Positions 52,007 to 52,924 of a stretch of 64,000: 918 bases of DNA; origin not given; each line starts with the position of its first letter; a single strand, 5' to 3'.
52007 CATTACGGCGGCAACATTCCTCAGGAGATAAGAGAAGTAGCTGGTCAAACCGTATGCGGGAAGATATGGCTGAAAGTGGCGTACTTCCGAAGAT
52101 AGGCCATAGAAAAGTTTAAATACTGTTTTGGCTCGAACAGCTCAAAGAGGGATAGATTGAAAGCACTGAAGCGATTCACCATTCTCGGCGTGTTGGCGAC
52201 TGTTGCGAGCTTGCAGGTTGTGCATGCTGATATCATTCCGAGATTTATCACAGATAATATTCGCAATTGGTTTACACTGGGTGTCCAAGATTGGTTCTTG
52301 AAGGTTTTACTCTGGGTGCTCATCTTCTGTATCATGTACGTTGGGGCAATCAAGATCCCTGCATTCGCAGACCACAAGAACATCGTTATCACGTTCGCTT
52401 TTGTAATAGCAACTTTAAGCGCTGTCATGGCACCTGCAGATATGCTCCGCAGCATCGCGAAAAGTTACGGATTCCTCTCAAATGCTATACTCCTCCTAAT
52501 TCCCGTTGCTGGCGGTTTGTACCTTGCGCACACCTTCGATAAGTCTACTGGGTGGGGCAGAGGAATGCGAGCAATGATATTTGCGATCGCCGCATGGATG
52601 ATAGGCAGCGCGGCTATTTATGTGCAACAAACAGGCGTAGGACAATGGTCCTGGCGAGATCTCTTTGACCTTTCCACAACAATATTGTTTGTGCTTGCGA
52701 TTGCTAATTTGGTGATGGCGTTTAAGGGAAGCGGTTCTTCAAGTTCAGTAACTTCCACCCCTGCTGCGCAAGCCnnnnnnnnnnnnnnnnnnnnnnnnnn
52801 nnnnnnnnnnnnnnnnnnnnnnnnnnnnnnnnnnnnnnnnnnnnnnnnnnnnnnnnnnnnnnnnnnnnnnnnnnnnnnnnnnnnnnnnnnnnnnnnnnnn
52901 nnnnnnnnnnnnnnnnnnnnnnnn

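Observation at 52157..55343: Tandem paralogous membrane-anchored proteins with 300-aa charged coiled-coil tails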

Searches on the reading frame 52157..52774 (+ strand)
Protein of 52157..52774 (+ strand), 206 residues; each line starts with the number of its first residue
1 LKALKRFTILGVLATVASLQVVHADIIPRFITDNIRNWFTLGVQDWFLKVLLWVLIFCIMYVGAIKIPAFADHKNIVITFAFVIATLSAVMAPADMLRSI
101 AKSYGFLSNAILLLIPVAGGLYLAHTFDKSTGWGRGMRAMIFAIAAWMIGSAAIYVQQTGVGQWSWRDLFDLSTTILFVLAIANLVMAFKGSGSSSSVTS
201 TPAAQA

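Call 10: find_homologous_proteins(query=A1, max_evalue=0.01)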
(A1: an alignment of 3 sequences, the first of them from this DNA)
Query A1 (3 sequences) (193 aa, profile of the alignment): 1 proteins with E <= 0.01 among 7677 candidates.
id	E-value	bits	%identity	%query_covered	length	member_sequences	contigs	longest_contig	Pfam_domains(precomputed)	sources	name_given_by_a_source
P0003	2.9e-16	78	32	75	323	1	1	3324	-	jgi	-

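Call 19: find_encoding_contigs(protein=P0003, flank=5000)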
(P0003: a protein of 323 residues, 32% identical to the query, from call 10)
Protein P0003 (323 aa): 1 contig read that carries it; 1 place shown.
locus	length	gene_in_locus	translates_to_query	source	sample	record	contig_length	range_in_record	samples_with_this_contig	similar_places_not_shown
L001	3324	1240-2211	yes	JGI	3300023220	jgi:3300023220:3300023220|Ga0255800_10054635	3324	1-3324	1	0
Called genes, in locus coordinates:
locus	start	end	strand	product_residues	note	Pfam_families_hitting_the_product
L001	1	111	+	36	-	?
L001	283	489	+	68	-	-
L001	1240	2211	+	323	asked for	-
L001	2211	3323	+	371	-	?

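Call 38: search_protein_families(library=phrogs, proteins=[P0003, L001:2211-3323:+], max_evalue=0.1)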
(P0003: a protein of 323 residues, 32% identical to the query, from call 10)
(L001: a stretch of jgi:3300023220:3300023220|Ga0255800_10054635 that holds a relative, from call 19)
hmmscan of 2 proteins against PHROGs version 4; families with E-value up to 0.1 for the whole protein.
P0003 (323 aa): 0 families

L001:2211-3323:+ (371 aa): 2 families
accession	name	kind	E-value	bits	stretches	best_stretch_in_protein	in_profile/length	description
phrog_903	-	unknown function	0.0024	19.6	0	197-246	36-73/78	-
phrog_25899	-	unknown function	0.099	13.2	0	304-344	70-110/144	-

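Call 41: search_protein_representatives(alignment_id=A2)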
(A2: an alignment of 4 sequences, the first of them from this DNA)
Query: 4 sequences, 201 profile positions. Proteins with E-value up to 0.001 (for the whole library): 428; up to 1e-10: 143; up to 1e-30: 12. The best 150 are listed.
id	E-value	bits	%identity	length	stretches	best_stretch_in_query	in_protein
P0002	6.6e-93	326.6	-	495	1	1-197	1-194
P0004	1.4e-78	279.8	-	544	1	8-201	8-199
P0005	1.5e-49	185.1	-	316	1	16-199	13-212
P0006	2.9e-42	161.3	-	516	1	15-196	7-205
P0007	4.2e-35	137.9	-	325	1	59-197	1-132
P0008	1.5e-34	136.1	-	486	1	44-198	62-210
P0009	1.2e-32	129.9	-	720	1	2-197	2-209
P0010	1.3e-32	129.8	-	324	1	15-197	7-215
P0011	4.3e-32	128.1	-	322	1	16-196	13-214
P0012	4.2e-31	124.9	-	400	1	12-197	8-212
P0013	8.5e-31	123.8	-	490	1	15-193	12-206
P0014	8.8e-31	123.8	-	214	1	26-194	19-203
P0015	6.5e-30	121.0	-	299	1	16-195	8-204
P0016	9.0e-30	120.5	-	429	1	42-193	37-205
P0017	3.8e-28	115.2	-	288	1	14-195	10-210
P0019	2.5e-27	112.5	-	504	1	10-198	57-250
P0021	7.1e-27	111.0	-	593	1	13-198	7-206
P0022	5.2e-26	108.2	-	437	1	18-197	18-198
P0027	3.6e-24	102.2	-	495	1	31-198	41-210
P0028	6.2e-23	98.2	-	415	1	1-197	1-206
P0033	3.1e-21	92.6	-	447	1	5-196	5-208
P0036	1.8e-20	90.1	-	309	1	11-196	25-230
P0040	1.6e-19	87.0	-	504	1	19-196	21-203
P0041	4.9e-19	85.5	-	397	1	10-196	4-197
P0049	4.1e-17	79.2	-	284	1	3-196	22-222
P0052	8.9e-17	78.1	-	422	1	6-199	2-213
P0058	3.9e-16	76.0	-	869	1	42-192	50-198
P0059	5.5e-16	75.5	-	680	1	13-169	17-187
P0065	4.8e-15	72.4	-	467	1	46-194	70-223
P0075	2.8e-14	69.9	-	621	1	48-198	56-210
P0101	1.8e-12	64.0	-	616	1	7-190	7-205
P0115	9.4e-12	61.7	-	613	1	10-194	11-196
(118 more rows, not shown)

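Call 43: list_cluster_members(proteins=[P0005, P0006, P0009, P0012, P0016, P0021, P0033, P0058, P0059, P0040])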
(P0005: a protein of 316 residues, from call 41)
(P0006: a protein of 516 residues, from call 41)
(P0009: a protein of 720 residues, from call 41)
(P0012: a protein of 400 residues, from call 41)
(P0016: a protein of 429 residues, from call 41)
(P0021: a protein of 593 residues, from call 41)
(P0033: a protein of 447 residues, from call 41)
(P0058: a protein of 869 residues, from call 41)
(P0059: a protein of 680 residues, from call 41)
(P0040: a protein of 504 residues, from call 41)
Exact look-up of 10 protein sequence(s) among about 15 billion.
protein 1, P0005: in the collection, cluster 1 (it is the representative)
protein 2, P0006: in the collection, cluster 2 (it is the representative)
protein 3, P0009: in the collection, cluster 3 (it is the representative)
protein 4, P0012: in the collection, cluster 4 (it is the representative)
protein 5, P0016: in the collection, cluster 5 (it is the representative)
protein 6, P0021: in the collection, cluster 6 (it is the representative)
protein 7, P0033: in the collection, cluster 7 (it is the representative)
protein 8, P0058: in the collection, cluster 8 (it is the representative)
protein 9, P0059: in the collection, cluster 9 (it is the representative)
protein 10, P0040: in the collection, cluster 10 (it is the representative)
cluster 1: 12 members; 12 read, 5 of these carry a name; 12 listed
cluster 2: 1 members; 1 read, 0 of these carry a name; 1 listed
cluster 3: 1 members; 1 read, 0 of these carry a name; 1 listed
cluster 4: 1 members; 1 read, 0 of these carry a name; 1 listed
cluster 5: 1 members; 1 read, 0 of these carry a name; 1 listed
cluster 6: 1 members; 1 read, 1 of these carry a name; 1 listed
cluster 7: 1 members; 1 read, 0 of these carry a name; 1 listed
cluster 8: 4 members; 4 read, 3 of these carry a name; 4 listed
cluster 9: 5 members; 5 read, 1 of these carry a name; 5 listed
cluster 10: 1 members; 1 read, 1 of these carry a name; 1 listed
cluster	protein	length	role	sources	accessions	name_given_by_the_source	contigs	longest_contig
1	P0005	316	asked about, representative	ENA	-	-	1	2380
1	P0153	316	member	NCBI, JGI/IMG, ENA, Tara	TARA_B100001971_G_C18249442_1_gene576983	hypothetical protein | strand:- start:687 stop:1637 length:951 start_codon:yes stop_codon:yes gene_type:complete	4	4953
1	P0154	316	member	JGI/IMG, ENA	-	hypothetical protein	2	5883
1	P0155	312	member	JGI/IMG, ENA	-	hypothetical protein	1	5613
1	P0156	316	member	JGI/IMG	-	hypothetical protein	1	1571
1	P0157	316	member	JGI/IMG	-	hypothetical protein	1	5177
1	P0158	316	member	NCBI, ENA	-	-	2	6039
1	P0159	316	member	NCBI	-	-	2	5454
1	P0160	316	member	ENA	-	-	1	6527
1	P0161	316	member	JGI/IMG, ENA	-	-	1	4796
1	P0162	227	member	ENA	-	-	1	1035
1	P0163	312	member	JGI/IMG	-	-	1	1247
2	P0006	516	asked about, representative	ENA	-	-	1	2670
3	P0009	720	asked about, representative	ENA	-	-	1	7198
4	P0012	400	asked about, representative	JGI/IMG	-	-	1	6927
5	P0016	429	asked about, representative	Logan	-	-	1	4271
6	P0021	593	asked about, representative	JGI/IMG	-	hypothetical protein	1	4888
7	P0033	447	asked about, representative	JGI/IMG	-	-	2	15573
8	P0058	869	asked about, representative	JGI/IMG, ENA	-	-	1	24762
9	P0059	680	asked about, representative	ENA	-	-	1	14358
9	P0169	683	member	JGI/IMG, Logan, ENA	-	-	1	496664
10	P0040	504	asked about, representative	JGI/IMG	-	hypothetical protein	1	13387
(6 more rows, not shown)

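Call 53: find_related_loci(query=A1, collection=viral_contigs, flank=8000)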
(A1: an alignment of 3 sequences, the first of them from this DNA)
Query A1 (193 aa) in viral_contigs; peptide patterns used: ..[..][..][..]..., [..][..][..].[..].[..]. (x = any residue, [..] = any of these).
109 stretches matched a pattern, but none encodes a relative of the query by tblastn (E <= 1e-3).

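Call 56: find_encoding_contigs(protein=P0169, flank=8000, max_places=2)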
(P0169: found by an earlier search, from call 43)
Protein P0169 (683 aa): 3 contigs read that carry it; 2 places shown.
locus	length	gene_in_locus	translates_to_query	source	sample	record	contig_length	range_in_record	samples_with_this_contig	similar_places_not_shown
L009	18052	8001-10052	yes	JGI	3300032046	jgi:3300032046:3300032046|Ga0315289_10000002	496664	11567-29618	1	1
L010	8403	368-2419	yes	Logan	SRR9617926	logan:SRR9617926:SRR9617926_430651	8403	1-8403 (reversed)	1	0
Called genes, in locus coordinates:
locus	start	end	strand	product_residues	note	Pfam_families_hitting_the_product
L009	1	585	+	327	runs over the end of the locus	PF00814:TsaD, PF22521:HypF_C_2 (weak)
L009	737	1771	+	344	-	-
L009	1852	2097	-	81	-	PF08271:Zn_Ribbon_TF (weak)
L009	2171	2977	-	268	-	PF08696:Dna2 (weak), PF12705:PDDEXK_1, PF01930:Cas_Cas4 (weak)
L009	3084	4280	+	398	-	PF01970:TctA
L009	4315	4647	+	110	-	-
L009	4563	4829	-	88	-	PF01247:Ribosomal_L35Ae, PF01782:RimM (faint)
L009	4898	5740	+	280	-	PF04773:FecR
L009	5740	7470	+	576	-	PF05226:CHASE2, PF00211:Guanylate_cyc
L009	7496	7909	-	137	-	-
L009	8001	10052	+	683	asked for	-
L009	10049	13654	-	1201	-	PF00515:TPR_1 (faint), PF24161:CCDC39 (faint), PF07719:TPR_2 (faint)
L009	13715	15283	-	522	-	PF01510:Amidase_2, PF01476:LysM (faint)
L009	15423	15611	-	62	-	PF22570:LiaF-TM (weak)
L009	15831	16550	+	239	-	PF09754:PAC2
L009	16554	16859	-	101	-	-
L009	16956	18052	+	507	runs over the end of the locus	-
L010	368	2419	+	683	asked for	-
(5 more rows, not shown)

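Call 66: find_encoding_contigs(protein=P0058, flank=8000, max_places=1)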
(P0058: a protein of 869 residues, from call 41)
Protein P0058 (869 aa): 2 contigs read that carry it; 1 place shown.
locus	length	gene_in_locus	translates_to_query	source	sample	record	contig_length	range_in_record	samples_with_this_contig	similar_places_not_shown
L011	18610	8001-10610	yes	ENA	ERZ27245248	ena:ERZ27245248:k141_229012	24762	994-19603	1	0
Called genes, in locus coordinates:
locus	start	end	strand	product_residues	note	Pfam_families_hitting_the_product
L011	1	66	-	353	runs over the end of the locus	?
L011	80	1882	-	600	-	PF04566:RNA_pol_Rpb2_4, PF04567:RNA_pol_Rpb2_5 (weak), PF00562:RNA_pol_Rpb2_6, PF04560:RNA_pol_Rpb2_7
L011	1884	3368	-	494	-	PF04563:RNA_pol_Rpb2_1, PF04561:RNA_pol_Rpb2_2, PF04565:RNA_pol_Rpb2_3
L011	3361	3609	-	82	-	PF01191:RNA_pol_Rpb5_C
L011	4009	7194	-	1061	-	PF02518:HATPase_c, PF00204:DNA_gyraseB, PF14890:Intein_splicing, PF01751:Toprim, PF00986:DNA_gyraseB_C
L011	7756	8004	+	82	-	-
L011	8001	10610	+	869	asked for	PF00112:Peptidase_C1 (weak)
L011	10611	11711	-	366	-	PF00586:AIRS, PF02769:AIRS_C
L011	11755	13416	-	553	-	PF25212:HVO_A0114 (weak), PF00206:Lyase_1, PF08328:ASL_C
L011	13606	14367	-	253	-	PF00459:Inositol_P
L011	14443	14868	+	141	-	-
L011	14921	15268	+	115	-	-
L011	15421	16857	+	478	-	PF00587:tRNA-synt_2b, PF03129:HGTP_anticodon, PF09180:ProRS-C_1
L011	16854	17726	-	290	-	PF13793:Pribosyltran_N, PF00156:Pribosyltran, PF14572:Pribosyl_synth, PF24390:PRTase-CE (weak)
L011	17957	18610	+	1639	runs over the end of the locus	-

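Call 67: find_encoding_contigs(protein=P0033, flank=8000, max_places=1)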
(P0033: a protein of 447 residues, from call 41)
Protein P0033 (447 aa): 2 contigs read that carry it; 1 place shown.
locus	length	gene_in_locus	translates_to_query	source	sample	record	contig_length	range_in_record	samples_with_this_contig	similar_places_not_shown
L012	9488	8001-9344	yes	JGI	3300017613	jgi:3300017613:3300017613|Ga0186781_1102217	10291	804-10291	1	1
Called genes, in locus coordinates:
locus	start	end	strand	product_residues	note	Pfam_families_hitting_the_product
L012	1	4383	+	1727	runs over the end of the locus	?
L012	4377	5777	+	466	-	PF10633:NPCBM_assoc (weak)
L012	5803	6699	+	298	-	PF17835:NOG1_N, PF00009:GTP_EFTU (faint), PF01926:MMR_HSR1, PF02421:FeoB_N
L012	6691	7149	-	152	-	PF13424:TPR_12 (faint), PF00515:TPR_1 (faint), PF07719:TPR_2 (faint), PF13181:TPR_8 (faint), PF13432:TPR_16 (faint), PF13414:TPR_11 (faint), PF14559:TPR_19 (faint)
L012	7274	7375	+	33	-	-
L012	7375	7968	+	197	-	PF00177:Ribosomal_S7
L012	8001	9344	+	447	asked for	PF00801:PKD, PF18911:PKD_4, PF00801:PKD (weak), PF18911:PKD_4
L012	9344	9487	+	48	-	?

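Call 68: find_encoding_contigs(protein=P0040, flank=8000, max_places=1)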
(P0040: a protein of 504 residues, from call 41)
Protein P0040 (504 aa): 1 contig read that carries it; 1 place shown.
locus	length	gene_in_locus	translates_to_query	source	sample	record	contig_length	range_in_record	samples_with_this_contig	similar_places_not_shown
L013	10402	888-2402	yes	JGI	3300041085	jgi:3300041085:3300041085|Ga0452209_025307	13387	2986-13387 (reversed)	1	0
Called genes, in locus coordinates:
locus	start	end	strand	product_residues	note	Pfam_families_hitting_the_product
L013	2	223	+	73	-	?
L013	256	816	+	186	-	PF02224:Cytidylate_kin (faint), PF13189:Cytidylate_kin2, PF13207:AAA_17, PF13238:AAA_18, PF13671:AAA_33 (faint)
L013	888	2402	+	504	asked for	-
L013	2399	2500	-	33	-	-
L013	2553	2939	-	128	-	-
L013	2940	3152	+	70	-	-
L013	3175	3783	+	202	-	PF00589:Phage_integrase, PF22823:MrpR_C_cat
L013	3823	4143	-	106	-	PF03551:PadR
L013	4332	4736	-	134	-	-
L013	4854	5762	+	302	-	-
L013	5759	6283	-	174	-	PF08279:HTH_11 (weak)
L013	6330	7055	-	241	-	-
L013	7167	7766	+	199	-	PF05175:MTS, PF02475:TRM5-TYW2_MTfase (weak), PF03602:Cons_hypoth95, PF06325:PrmA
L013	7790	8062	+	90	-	PF13656:RNA_pol_L_2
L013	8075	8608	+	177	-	PF01871:AMMECR1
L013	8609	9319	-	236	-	PF01255:Prenyltransf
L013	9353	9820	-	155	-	PF00571:CBS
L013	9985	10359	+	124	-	-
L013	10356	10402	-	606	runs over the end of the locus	PF01909:NTP_transf_2, PF18765:Polbeta (weak)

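Call 73: search_protein_families(library=pfam, alignment_id=A5, max_evalue=0.0001)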
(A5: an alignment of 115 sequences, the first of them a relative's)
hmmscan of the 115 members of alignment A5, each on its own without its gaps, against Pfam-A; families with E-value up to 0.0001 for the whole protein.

A. member 1, P0005 (316 aa): 0 families

B. families by the number of members that match (of 115 scanned): 6 families
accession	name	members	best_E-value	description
PF18911.6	PKD_4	1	5.2e-25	PKD domain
PF00801.26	PKD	1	3.7e-15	PKD domain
PF00112.29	Peptidase_C1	1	3e-06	Papain family cysteine protease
PF04893.22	Yip1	1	4e-05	Yip1 domain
PF04513.17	Baculo_PEP_C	1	7.7e-05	Baculovirus polyhedron envelope protein, PEP, C terminus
PF10337.15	ArAE_2_N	1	7.9e-05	Putative ER transporter, 6TM, N-terminal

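Call 87: search_protein_families(library=padloc, proteins=[P0003, L001:2211-3323:+, P0169, P0058, P0009], max_evalue=0.01)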
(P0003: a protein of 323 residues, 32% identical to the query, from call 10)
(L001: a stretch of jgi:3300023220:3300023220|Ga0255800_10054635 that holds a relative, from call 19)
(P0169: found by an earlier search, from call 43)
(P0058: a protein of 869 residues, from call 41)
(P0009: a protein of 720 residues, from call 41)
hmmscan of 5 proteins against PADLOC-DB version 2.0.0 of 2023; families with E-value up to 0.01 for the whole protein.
P0003 (323 aa): 0 families

L001:2211-3323:+ (371 aa): 1 family
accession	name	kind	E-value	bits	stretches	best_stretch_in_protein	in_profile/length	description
PDLC03859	LmuB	-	6.4e-05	20.3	1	24-354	202-486/611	-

P0169 (683 aa): 0 families

P0058 (869 aa): 0 families

P0009 (720 aa): 0 families

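Call 94: find_related_loci(query=A7, collection=metagenome_contigs, flank=7000)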
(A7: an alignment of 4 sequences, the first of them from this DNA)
Query A7 (206 aa) in metagenome_contigs; peptide patterns used: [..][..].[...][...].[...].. (x = any residue, [..] = any of these).
93 stretches matched a pattern; 1 encode a relative of the query (tblastn E <= 1e-3); 1 distinct loci.
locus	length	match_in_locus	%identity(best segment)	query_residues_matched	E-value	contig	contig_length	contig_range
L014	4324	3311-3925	31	1-195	2e-17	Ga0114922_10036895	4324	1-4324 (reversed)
